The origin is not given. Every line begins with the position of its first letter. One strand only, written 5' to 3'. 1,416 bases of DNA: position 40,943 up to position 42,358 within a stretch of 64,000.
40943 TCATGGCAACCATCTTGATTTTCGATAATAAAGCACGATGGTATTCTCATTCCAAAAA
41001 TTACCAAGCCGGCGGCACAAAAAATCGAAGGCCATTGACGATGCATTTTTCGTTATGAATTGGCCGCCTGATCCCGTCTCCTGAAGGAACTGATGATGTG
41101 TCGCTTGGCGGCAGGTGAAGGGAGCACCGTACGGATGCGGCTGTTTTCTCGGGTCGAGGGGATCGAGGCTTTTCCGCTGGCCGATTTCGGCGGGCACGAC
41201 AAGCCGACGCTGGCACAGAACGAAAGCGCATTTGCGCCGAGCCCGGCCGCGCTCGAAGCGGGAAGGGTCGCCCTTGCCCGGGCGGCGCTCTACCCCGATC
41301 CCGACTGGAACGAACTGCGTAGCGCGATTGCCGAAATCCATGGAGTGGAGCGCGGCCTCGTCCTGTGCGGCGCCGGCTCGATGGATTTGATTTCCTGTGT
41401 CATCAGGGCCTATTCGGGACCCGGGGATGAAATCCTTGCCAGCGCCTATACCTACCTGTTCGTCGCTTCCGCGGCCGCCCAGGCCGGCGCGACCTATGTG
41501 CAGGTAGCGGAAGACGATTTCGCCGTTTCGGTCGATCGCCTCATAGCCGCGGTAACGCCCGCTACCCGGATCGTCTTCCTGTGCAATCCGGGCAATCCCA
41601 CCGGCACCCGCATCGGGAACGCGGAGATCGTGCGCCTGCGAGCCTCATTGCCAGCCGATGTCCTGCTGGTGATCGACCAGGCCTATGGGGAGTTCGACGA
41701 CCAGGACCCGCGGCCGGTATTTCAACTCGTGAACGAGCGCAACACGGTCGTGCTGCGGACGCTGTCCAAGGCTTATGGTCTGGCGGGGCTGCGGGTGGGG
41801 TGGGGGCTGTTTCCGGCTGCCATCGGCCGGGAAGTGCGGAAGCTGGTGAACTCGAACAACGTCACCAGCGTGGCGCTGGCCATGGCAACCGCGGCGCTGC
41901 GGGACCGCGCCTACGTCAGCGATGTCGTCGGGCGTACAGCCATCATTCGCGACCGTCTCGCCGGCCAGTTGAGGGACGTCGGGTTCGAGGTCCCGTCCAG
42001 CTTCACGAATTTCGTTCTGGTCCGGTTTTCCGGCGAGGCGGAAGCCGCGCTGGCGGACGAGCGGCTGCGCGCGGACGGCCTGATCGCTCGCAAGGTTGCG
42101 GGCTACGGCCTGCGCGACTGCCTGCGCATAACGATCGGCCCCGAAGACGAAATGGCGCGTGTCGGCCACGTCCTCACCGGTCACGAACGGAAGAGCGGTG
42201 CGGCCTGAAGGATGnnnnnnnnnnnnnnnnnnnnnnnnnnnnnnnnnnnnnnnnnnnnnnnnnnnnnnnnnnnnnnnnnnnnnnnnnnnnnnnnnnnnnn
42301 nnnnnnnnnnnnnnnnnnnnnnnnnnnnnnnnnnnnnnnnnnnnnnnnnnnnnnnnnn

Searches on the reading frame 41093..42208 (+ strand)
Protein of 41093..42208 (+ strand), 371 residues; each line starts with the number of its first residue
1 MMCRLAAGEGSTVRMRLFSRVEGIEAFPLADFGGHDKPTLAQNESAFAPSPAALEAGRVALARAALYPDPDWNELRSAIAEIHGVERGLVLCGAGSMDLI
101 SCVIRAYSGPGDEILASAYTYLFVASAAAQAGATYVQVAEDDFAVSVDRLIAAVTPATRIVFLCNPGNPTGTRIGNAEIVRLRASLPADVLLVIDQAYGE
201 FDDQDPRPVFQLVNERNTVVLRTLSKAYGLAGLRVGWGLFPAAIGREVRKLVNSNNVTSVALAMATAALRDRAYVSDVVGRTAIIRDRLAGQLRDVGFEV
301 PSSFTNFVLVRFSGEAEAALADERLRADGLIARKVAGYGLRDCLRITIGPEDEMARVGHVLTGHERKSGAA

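Call 98: search_protein_families(library=pfam, proteins=[window:41093-42208:+], max_evalue=0.000001)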
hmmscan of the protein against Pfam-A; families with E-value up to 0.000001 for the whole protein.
window:41093-42208:+ (371 aa): 1 family
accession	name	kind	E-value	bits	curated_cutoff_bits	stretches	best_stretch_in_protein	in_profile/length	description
PF00155.27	Aminotran_1_2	-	1.4e-50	172.9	19.7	1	39-357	5-357/361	Aminotransferase class I and II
